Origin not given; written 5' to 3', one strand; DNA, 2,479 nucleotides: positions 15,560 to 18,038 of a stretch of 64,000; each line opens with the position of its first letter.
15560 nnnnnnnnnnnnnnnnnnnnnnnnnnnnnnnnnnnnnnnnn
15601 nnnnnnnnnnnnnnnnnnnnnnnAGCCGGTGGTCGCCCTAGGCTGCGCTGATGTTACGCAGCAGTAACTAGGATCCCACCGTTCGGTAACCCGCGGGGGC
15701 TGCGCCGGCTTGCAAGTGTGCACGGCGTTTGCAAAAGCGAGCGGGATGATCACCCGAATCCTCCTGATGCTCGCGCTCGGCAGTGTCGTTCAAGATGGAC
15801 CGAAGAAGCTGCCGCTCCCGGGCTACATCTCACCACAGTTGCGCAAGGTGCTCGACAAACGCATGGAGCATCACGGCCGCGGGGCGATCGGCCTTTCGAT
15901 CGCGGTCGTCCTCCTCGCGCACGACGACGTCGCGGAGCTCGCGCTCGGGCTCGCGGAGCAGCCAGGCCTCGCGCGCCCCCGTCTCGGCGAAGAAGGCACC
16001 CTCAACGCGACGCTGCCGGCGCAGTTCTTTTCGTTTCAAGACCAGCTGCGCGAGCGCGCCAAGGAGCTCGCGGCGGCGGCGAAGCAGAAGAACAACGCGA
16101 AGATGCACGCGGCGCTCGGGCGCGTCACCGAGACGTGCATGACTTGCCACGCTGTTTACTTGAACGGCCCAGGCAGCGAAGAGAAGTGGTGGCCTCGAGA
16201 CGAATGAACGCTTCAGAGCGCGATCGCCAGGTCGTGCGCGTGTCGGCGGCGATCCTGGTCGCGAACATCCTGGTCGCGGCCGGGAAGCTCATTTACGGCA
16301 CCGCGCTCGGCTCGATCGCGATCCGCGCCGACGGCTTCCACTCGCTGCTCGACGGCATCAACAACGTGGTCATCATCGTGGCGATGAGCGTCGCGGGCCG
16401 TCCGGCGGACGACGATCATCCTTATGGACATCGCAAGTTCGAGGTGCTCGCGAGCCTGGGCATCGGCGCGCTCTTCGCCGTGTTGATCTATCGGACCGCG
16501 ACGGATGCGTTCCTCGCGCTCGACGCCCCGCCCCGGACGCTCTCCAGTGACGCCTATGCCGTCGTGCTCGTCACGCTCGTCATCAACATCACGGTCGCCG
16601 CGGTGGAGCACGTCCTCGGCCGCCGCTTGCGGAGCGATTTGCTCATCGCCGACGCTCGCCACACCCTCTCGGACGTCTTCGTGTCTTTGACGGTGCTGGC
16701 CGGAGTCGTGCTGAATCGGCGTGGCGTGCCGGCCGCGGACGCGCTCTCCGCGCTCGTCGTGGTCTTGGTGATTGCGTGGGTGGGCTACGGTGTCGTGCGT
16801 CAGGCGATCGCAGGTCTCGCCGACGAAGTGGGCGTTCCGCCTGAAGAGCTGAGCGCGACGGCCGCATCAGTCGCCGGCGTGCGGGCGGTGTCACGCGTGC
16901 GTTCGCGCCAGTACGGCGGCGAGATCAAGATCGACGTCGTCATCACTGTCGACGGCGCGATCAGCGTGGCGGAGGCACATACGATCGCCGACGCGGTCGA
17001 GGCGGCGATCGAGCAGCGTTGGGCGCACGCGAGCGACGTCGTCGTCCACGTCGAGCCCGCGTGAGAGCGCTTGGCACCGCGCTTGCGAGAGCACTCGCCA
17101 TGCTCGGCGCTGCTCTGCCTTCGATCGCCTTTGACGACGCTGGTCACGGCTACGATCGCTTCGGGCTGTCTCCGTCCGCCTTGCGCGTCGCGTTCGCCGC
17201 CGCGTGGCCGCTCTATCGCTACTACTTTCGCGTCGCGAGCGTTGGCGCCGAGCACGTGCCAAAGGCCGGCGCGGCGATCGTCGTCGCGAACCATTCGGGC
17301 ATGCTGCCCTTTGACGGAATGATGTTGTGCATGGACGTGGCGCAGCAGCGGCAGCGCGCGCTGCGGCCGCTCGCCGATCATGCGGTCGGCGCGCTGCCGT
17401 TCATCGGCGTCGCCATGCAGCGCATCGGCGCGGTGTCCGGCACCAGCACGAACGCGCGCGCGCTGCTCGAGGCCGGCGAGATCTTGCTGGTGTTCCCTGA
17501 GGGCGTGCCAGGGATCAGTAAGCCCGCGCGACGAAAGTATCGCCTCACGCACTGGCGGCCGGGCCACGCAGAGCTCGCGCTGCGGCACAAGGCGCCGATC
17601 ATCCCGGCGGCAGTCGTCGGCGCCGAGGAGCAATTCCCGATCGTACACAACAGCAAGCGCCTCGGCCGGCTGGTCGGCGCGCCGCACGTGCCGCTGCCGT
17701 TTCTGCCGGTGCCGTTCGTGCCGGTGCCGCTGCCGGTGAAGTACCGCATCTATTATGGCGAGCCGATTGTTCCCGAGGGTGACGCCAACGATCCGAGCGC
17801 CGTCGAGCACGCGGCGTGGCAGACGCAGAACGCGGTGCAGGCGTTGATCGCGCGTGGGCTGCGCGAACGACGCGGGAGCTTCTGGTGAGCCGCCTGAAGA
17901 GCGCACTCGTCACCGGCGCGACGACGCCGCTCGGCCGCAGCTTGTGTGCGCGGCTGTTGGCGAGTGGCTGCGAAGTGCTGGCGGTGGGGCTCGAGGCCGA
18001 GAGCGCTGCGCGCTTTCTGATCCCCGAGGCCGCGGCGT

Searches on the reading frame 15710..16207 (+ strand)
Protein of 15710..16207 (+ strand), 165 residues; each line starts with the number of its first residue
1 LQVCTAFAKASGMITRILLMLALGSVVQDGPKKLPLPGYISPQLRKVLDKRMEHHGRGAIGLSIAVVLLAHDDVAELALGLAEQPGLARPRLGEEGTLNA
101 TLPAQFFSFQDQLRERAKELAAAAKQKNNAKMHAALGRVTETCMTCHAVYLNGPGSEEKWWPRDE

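Call 9: search_protein_families(library=pfam, proteins=[window:15710-16207:+])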
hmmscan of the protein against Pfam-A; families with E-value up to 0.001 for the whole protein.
window:15710-16207:+ (165 aa): 1 family
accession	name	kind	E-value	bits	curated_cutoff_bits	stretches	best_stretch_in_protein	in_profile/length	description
PF01322.25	Cytochrom_C_2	-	4.2e-07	31.4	26.5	1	103-150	73-120/121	Cytochrome C'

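Call 78: search_protein_families(library=pfam, proteins=[window:15746-16207:+], max_evalue=0.01)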
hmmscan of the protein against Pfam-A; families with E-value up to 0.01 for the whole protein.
window:15746-16207:+ (153 aa): 1 family
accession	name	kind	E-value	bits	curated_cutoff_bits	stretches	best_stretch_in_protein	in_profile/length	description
PF01322.25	Cytochrom_C_2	-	3.8e-07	31.5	26.5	1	91-138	73-120/121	Cytochrome C'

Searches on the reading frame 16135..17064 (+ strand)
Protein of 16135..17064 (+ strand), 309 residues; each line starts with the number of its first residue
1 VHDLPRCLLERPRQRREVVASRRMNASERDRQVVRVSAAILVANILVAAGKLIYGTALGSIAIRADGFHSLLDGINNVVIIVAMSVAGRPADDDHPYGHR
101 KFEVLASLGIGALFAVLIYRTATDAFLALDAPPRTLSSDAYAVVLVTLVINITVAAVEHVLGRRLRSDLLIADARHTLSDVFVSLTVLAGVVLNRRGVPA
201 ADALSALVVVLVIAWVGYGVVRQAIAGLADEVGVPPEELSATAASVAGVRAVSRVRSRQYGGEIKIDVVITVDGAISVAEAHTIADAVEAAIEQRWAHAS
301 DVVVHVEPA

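Call 89: search_protein_families(library=pfam, proteins=[window:16135-17064:+], max_evalue=0.01)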
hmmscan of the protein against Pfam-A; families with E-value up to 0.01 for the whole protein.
window:16135-17064:+ (309 aa): 2 families
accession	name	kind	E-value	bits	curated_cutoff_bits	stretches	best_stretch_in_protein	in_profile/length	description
PF01545.26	Cation_efflux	-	5.4e-32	111.6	26.6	1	39-228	3-197/198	Cation efflux family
PF16916.11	ZT_dimer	-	7.1e-18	64.8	26.7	1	237-308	7-77/78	Dimerisation domain of Zinc Transporter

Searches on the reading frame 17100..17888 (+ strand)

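Call 89: search_protein_families(library=pfam, proteins=[window:17100-17888:+], max_evalue=0.01)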
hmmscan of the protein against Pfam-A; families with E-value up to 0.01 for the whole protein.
window:17100-17888:+ (262 aa): 1 family
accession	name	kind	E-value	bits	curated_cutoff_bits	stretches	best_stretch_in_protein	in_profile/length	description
PF01553.26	Acyltransferase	-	5.5e-16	59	23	1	45-172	2-131/132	Acyltransferase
